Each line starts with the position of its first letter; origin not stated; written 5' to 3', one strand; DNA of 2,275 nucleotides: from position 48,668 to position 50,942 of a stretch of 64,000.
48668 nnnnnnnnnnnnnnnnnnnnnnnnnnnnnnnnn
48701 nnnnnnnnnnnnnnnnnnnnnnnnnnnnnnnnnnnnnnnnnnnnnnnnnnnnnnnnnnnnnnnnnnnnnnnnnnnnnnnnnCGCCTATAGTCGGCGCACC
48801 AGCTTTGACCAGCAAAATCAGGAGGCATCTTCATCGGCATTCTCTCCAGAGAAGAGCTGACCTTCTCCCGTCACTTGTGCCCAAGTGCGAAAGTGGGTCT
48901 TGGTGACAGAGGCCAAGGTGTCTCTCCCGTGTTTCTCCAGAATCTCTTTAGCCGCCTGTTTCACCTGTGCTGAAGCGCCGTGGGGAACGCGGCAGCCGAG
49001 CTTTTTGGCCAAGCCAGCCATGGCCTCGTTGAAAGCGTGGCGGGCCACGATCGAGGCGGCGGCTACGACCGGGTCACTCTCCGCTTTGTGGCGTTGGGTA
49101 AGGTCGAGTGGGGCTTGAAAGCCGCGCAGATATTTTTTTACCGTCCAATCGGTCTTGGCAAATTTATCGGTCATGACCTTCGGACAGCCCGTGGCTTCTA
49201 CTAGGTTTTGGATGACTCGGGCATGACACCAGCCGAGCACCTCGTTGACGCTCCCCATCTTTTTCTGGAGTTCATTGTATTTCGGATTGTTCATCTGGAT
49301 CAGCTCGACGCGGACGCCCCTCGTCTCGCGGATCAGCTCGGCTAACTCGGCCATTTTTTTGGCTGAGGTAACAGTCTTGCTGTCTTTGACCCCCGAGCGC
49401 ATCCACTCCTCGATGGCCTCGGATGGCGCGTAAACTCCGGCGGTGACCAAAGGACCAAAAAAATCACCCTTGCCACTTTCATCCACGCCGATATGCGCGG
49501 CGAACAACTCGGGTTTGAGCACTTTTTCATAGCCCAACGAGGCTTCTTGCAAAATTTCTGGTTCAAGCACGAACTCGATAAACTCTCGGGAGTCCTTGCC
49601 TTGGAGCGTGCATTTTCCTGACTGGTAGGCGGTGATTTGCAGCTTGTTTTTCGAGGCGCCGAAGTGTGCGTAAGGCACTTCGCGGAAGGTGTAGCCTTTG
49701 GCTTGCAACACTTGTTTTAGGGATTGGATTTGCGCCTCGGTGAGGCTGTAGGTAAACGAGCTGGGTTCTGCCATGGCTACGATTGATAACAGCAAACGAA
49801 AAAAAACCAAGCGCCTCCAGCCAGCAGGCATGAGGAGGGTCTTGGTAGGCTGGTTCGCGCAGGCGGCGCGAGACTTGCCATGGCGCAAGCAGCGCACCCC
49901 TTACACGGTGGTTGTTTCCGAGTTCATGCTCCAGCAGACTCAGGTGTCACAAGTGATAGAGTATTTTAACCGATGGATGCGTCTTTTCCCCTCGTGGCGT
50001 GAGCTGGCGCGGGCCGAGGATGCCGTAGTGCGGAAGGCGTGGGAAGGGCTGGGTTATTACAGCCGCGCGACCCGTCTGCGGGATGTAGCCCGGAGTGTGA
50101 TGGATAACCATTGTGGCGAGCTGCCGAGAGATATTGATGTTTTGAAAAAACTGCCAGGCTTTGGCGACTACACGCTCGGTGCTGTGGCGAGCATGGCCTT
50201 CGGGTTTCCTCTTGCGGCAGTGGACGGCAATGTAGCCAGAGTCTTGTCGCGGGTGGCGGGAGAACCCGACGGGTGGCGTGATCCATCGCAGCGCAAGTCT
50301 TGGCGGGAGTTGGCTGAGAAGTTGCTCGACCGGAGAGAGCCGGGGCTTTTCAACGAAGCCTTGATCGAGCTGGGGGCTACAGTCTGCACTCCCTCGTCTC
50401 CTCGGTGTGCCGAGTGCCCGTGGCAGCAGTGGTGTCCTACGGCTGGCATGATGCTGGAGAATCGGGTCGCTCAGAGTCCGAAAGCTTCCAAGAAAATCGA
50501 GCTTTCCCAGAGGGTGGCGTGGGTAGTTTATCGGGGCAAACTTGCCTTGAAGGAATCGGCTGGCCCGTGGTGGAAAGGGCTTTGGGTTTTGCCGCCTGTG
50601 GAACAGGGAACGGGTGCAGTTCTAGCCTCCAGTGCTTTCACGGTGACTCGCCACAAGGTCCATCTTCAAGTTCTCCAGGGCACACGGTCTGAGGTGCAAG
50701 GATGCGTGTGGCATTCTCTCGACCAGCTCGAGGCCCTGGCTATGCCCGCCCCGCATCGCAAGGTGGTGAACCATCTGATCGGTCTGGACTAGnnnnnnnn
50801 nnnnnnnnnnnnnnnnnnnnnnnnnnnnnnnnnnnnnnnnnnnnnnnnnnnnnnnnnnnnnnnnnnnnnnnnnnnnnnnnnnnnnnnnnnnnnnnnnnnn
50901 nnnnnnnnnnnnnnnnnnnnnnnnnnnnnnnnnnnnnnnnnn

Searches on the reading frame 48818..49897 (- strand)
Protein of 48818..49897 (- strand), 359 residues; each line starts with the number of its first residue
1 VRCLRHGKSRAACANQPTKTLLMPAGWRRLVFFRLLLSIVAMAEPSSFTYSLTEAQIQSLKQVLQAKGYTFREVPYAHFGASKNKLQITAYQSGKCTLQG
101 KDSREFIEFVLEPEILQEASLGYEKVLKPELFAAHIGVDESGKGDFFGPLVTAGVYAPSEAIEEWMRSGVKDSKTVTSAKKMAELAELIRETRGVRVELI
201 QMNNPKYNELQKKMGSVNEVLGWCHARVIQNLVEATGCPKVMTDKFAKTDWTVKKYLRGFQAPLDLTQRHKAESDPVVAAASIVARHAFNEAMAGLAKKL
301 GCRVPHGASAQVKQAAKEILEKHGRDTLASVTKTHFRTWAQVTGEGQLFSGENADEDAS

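Call 7: search_protein_families(library=pfam, proteins=[window:48818-49897:-], max_evalue=0.01)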
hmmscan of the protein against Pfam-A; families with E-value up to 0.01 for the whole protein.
window:48818-49897:- (359 aa): 2 families
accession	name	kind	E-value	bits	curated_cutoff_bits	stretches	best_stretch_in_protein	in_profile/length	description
PF01351.25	RNase_HII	-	4.3e-29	102.3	25.8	1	136-338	1-198/199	Ribonuclease HII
PF11858.14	DUF3378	-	6.5e-09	36.3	27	1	51-109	5-62/76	Domain of unknown function (DUF3378)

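Call 8: search_protein_families(library=ncbifam, proteins=[window:48818-49897:-], max_evalue=0.01)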
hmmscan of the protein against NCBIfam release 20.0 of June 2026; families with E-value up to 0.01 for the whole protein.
window:48818-49897:- (359 aa): 10 families
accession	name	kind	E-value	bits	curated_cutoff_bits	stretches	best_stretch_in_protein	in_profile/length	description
TIGR00716.1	rnhC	equivalog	1.2e-69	234.8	161.2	1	53-338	5-284/284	ribonuclease HIII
TIGR00729.1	TIGR00729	equivalog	5.3e-18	65.8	123.3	1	136-303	2-167/207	ribonuclease HII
NF010537.0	PRK13925.1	equivalog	3.7e-13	49.6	252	1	134-191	11-67/200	ribonuclease HII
NF000595.1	PRK00015.1-3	equivalog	1e-09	38.7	167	1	135-299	4-147/188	ribonuclease HII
NF000594.1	PRK00015.1-1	equivalog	1.8e-08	34.3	243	1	120-192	56-123/251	ribonuclease HII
NF000598.1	PRK00015.2-2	equivalog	4e-08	33.2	273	1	120-299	7-166/203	ribonuclease HII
NF010538.0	PRK13926.1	equivalog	1.5e-07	31.9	285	1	133-300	22-165/213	ribonuclease HII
NF000596.1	PRK00015.1-4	equivalog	1.2e-05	25.3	251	1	136-192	3-54/186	ribonuclease HII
NF011119.0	PRK14550.1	equivalog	5e-05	23.4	350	1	136-204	3-70/204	ribonuclease HII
NF000600.1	PRK00015.2-4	equivalog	0.008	15.8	364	0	133-189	28-81/212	ribonuclease HII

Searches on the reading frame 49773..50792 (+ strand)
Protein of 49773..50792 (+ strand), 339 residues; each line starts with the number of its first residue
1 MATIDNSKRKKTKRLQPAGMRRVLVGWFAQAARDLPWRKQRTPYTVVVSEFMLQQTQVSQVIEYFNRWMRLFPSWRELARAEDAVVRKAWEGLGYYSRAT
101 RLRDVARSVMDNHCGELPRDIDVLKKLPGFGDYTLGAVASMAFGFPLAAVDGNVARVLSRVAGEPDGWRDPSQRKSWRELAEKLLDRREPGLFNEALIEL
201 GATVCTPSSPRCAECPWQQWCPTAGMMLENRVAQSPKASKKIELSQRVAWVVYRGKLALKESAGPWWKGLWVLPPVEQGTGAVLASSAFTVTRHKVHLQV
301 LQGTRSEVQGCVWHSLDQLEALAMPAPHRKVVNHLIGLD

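Call 7: search_protein_families(library=pfam, proteins=[window:49773-50792:+], max_evalue=0.01)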
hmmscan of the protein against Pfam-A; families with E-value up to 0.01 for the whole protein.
window:49773-50792:+ (339 aa): 3 families
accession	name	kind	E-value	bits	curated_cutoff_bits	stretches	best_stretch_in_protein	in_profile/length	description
PF00730.31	HhH-GPD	-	5.4e-18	65.7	26.2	1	48-167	1-92/108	HhH-GPD superfamily base excision DNA repair protein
PF10576.14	EndIII_4Fe-2S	-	1.5e-05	25.6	20.5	1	205-221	1-17/17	Iron-sulfur binding domain of endonuclease III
PF14815.12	NUDIX_4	-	0.00014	22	35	1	266-333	22-112/113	NUDIX domain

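Call 8: search_protein_families(library=ncbifam, proteins=[window:49773-50792:+], max_evalue=0.01)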
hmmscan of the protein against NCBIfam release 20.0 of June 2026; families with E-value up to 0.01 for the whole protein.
window:49773-50792:+ (339 aa): 6 families
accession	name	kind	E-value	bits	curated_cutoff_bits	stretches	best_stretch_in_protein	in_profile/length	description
TIGR01084.1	mutY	equivalog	2.5e-74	250.3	286.5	1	21-279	3-266/277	A/G-specific adenine glycosylase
NF008132.0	PRK10880.1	equivalog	3.4e-52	177.6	427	1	22-277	9-266/351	A/G-specific adenine glycosylase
NF010488.0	PRK13910.1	equivalog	5.2e-33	114.7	471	1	52-335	2-282/290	adenine-specific DNA glycosylase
TIGR01083.1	nth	equivalog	5.4e-18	65.3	211.7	1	41-212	25-192/192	endonuclease III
NF007978.0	PRK10702.1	equivalog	8.7e-10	38.6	405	1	95-221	82-203/211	endonuclease III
NF053634.1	MonDNAglycDR2438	equivalog_domain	6.3e-06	25.9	400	1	41-224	18-207/219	monofunctional DNA glycosylase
